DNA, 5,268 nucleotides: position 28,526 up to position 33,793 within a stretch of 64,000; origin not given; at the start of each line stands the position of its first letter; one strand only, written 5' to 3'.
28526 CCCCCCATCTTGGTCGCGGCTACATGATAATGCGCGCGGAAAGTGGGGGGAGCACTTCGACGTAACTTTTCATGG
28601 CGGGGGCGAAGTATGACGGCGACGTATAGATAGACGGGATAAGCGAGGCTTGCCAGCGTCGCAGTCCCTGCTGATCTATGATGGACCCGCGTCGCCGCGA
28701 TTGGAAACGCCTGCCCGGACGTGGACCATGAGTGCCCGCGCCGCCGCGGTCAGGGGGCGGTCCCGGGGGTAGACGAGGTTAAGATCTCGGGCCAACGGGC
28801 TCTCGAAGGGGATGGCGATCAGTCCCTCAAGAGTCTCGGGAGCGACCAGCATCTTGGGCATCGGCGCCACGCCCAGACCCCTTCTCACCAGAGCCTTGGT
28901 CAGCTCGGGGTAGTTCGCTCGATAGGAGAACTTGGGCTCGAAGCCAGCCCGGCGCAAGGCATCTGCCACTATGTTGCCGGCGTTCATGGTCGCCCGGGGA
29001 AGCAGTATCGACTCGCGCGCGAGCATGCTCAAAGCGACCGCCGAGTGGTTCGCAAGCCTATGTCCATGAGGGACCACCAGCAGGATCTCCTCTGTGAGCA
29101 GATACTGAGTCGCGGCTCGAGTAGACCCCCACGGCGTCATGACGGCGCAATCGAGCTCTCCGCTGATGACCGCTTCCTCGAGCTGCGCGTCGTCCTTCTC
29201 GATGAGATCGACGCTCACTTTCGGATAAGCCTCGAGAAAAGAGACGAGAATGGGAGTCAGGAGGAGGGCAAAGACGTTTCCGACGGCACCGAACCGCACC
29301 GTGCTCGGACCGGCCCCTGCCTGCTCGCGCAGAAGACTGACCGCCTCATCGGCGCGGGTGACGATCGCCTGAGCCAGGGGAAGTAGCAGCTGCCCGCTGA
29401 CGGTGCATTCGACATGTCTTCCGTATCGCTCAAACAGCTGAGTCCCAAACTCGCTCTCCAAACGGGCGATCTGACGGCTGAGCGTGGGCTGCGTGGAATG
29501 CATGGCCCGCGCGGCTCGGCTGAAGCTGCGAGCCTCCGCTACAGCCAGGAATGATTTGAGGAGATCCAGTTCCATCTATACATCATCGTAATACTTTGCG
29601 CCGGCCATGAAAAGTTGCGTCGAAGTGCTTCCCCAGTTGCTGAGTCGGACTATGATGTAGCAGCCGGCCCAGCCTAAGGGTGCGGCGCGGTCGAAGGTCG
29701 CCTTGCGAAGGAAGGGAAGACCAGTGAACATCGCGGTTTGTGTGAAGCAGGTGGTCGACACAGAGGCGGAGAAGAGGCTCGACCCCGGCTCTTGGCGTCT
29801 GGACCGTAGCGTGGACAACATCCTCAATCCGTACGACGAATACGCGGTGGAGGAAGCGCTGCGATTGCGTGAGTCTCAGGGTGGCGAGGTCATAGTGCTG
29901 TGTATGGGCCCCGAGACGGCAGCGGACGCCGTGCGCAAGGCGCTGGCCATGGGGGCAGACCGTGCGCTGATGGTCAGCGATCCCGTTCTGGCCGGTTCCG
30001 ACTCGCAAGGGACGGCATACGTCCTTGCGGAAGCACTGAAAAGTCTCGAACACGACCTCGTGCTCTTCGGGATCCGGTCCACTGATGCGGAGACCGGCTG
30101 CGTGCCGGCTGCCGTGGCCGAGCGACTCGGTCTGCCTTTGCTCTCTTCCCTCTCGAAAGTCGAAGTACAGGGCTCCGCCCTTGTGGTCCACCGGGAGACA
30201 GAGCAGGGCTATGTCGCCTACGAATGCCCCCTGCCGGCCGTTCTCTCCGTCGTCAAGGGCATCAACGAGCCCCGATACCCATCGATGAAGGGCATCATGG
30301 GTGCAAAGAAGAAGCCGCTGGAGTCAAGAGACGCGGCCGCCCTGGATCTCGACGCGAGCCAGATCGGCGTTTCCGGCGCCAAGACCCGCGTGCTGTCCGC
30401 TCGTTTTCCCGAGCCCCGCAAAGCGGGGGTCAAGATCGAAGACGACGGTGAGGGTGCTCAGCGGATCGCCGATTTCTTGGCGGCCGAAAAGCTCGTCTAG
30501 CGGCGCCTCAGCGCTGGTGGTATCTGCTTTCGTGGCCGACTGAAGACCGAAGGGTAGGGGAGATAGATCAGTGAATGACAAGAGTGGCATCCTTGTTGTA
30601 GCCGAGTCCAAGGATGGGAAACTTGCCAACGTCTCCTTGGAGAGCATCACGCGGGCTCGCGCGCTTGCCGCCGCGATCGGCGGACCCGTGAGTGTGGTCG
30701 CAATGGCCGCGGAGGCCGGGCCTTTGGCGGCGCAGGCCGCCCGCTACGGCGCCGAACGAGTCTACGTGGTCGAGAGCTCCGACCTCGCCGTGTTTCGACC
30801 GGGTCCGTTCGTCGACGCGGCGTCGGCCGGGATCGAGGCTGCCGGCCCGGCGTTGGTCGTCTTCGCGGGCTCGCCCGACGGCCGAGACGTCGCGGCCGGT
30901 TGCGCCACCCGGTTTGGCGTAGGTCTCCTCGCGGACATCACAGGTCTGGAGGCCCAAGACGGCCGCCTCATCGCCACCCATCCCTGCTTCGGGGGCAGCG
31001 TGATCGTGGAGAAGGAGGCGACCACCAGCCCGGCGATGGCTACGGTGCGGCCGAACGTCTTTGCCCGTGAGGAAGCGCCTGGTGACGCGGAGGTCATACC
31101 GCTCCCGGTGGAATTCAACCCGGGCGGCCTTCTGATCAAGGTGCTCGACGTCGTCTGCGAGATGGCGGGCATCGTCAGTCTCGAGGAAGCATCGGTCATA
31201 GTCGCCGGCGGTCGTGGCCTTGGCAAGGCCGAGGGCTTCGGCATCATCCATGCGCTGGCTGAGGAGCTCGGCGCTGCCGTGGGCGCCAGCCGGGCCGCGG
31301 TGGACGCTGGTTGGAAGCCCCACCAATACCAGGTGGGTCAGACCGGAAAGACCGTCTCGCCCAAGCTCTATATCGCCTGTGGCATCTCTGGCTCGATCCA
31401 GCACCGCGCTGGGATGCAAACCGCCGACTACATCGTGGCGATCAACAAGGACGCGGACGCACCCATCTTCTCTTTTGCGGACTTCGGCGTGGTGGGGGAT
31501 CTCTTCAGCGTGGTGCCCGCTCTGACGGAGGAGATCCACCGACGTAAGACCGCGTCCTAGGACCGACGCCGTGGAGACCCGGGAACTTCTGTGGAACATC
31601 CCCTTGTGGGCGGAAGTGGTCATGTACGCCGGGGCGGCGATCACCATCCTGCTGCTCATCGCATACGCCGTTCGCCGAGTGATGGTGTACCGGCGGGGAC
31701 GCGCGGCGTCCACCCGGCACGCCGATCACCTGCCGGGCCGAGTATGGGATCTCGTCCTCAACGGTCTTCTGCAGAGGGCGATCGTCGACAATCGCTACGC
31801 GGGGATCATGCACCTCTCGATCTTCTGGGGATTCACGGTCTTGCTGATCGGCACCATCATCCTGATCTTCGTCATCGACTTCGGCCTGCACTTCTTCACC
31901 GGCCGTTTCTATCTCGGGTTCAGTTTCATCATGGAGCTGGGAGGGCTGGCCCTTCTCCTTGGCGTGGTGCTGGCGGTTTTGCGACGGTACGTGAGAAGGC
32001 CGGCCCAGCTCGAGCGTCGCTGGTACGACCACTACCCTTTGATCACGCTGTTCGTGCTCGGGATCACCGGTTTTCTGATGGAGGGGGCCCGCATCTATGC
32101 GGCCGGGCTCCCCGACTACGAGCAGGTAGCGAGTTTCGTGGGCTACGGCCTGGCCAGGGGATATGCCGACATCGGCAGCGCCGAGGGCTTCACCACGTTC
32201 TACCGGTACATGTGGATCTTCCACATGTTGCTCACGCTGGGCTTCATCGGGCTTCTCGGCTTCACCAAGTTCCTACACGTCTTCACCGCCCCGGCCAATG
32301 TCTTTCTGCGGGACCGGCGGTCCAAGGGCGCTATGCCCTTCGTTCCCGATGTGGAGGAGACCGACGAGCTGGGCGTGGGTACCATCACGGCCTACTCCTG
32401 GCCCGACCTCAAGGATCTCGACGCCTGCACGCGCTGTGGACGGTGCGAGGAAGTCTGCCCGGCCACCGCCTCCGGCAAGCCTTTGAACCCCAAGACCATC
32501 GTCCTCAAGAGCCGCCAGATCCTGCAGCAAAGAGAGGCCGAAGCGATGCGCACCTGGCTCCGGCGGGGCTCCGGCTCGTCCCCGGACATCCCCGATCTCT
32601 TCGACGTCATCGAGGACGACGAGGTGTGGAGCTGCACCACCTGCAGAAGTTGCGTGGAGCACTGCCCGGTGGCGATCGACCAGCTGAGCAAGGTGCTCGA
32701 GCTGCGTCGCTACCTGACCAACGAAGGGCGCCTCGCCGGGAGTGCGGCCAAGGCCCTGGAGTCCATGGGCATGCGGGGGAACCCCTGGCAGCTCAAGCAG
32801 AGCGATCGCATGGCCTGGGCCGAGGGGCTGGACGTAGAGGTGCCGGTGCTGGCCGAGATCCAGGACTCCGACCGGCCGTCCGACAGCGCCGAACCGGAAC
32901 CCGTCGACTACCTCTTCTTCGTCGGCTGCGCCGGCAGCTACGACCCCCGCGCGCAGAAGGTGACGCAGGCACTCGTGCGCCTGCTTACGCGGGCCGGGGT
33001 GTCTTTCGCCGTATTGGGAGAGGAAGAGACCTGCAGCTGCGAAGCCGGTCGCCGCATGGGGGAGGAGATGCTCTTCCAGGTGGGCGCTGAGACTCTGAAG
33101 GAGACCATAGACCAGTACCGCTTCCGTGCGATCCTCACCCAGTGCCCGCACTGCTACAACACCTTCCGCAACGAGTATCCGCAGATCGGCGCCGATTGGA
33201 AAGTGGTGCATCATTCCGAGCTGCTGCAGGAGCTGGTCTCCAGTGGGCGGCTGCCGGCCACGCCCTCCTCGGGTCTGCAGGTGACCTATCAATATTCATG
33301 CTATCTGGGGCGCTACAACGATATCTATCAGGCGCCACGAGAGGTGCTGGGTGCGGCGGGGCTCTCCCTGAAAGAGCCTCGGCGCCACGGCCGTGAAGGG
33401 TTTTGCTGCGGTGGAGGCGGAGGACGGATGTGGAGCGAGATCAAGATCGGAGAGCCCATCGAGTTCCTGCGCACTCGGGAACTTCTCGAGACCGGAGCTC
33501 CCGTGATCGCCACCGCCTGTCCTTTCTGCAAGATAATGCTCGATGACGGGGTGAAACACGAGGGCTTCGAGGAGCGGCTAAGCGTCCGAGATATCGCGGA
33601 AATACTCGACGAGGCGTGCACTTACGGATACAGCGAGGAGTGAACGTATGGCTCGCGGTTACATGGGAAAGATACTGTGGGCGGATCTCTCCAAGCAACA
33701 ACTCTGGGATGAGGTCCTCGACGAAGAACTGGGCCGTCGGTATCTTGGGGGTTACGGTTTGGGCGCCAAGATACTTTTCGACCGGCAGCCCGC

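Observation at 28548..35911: An 82-nt element in three gap-free copies defines a candidate LysR regulon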

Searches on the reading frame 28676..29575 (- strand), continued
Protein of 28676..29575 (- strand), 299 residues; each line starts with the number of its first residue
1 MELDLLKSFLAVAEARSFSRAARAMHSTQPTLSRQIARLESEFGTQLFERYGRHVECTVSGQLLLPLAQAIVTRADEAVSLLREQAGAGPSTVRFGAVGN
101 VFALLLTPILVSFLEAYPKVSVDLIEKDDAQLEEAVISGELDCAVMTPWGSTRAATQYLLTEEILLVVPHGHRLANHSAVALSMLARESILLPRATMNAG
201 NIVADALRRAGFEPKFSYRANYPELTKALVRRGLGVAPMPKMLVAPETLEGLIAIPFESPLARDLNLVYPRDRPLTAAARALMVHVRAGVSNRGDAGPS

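Call 64: list_cluster_members(proteins=[P0003, P0013, P0031, P0107, P0052, P0070, P0074])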
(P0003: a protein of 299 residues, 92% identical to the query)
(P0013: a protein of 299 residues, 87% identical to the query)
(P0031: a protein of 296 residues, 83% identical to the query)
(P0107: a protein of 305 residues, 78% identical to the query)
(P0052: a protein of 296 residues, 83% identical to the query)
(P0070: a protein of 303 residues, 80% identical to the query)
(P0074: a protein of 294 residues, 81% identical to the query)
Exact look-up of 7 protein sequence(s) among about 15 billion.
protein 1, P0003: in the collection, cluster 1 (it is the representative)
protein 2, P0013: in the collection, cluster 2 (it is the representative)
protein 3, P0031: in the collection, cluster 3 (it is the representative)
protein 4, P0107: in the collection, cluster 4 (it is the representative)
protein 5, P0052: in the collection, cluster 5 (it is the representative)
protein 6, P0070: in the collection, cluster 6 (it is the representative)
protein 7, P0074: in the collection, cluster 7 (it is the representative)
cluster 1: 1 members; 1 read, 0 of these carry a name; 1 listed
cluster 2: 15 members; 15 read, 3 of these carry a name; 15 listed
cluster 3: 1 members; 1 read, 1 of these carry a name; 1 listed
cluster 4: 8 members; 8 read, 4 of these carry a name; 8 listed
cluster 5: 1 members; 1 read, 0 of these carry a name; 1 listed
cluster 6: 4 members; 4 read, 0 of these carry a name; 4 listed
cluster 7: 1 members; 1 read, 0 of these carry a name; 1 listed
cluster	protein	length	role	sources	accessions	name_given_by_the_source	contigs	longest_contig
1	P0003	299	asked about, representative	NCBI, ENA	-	-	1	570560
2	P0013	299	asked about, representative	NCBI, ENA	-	-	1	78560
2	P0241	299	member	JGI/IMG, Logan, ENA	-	DNA-binding transcriptional LysR family regulator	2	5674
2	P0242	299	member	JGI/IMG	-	DNA-binding transcriptional LysR family regulator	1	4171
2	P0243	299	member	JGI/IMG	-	DNA-binding transcriptional LysR family regulator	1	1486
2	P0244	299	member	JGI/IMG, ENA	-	-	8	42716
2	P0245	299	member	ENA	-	-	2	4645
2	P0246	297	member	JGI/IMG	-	-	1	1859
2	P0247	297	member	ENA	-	-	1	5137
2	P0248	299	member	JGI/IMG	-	-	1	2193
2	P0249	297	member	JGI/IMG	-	-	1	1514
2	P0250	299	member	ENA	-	-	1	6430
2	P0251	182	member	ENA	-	-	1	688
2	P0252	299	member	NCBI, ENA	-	-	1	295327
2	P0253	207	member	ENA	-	-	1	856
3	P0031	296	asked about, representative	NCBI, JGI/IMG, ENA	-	LysR family hydrogen peroxide-inducible transcriptional activator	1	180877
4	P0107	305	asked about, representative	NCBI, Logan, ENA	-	-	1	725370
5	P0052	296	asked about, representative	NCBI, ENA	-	-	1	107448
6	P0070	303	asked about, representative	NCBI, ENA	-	-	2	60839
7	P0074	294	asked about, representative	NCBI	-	-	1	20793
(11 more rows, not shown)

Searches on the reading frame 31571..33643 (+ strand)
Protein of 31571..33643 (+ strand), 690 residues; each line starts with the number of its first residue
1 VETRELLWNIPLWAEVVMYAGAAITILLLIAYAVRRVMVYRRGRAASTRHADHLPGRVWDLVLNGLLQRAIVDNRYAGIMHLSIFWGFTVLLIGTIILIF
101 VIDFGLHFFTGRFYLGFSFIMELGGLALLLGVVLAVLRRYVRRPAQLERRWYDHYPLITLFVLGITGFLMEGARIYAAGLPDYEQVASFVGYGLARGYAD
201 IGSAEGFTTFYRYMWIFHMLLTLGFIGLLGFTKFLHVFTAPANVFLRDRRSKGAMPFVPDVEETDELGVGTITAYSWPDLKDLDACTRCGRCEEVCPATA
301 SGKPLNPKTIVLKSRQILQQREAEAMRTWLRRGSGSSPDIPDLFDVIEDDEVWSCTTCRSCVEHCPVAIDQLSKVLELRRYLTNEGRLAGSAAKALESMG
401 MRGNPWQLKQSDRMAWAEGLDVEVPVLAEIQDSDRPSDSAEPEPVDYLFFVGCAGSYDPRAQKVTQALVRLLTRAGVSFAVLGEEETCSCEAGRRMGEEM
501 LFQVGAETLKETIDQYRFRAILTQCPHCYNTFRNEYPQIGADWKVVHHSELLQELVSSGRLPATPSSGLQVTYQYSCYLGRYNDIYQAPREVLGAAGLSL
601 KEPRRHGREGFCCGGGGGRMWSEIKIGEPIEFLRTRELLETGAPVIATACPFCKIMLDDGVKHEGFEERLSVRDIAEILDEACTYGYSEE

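Call 6: search_protein_families(library=pfam, proteins=[window:31571-33643:+])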
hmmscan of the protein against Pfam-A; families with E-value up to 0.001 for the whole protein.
window:31571-33643:+ (690 aa): 12 families
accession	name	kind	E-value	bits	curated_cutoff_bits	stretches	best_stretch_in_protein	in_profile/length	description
PF02754.22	CCG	-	4e-28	97.8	20.6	2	571-658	1-85/85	Cysteine-rich domain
PF13183.11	Fer4_8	-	4.8e-11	43.5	27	1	283-369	2-68/68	4Fe-4S dicluster domain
PF13187.11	Fer4_9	-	3.9e-10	40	27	1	285-367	1-49/52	4Fe-4S dicluster domain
PF13237.11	Fer4_10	-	1.4e-08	35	25.5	1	281-366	4-53/53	4Fe-4S dicluster domain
PF12797.12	Fer4_2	-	2.9e-07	30.4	24.5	1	277-298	1-22/22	4Fe-4S binding domain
PF13484.11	Fer4_16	-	1.1e-06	29.7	30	0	286-307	2-22/66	4Fe-4S double cluster binding domain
PF00037.32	Fer4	-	5.3e-05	23.3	21.1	1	282-298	4-20/24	4Fe-4S binding domain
PF12838.12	Fer4_7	-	0.00023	22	27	0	286-368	2-51/52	4Fe-4S dicluster domain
PF14697.11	Fer4_21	-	0.00026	21.5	35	0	354-368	40-56/59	4Fe-4S dicluster domain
PF02665.19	Nitrate_red_gam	-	0.00038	20.6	22.9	1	123-247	93-209/217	Nitrate reductase gamma subunit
PF12837.12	Fer4_6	-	0.00061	20.1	25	1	282-298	5-21/24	4Fe-4S binding domain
PF13534.11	Fer4_17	-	0.00079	20.4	22.2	0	285-370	1-61/61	4Fe-4S dicluster domain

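Call 44: search_protein_families(library=ncbifam, proteins=[window:31571-33643:+], max_evalue=0.00001)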
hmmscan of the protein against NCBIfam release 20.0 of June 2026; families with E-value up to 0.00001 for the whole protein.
window:31571-33643:+ (690 aa): 16 families
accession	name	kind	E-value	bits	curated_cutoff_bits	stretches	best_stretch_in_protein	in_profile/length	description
NF004898.0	PRK06259.1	equivalog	8.2e-38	130.2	385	1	349-682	182-487/488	fumarate reductase (CoM/CoB) subunit TfrB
NF045670.1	quin_L_LdhH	equivalog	6.6e-28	97.4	800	1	447-679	469-705/706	L-lactate dehydrogenase (quinone) large subunit LdhH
NF045663.1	diclust_near_Sec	equivalog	2.4e-19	68.9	530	1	352-630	352-595/759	pyridine nucleotide-disulfide oxidoreductase/dicluster-binding protein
NF008369.0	PRK11168.1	equivalog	2.9e-12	46.2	278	1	448-658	170-381/401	anaerobic glycerol-3-phosphate dehydrogenase subunit C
NF045796.1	DsrK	equivalog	2.8e-11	42.7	400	1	532-623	280-378/453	sulfate reduction electron transfer complex DsrMKJOP subunit DsrK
TIGR03290.1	CoB_CoM_SS_C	equivalog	3.3e-11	43.4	160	1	345-392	38-85/144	CoB--CoM heterodisulfide reductase subunit C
NF045711.1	sulf_resp_HmcF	equivalog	2e-10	40.1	750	1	508-654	265-422/457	sulfate respiration complex iron-sulfur protein HmcF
NF045724.1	ferredox_TmcB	equivalog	2.8e-10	39.4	735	1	284-678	41-423/430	electron transfer complex ferredoxin TmcB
NF038018.1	qmoC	equivalog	5.7e-08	32.6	300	1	74-177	217-320/360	quinone-interacting membrane-bound oxidoreductase complex subunit QmoC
NF009227.0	PRK12577.1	equivalog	3.3e-07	29.3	349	0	350-384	206-240/330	succinate dehydrogenase/fumarate reductase iron-sulfur subunit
TIGR00384.1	dhsB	subfamily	4.9e-07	29.4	88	1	275-378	131-221/222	succinate dehydrogenase and fumarate reductase iron-sulfur protein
TIGR00273.1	TIGR00273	equivalog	5.9e-07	28.7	444.8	0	352-400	342-390/432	LutB/LldF family L-lactate oxidation iron-sulfur protein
NF041890.1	hdrC_Methbact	equivalog_domain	1.8e-06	27.7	270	0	345-369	64-88/192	ferredoxin:CoB-CoM heterodisulfide reductase subunit HdrC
NF004616.0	PRK05950.1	subfamily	2.8e-06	26.7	228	0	279-384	142-235/238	succinate dehydrogenase iron-sulfur subunit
TIGR01971.1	NuoI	subfamily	4.3e-06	26.3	113.05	0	282-300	79-97/121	NADH-quinone oxidoreductase, chain I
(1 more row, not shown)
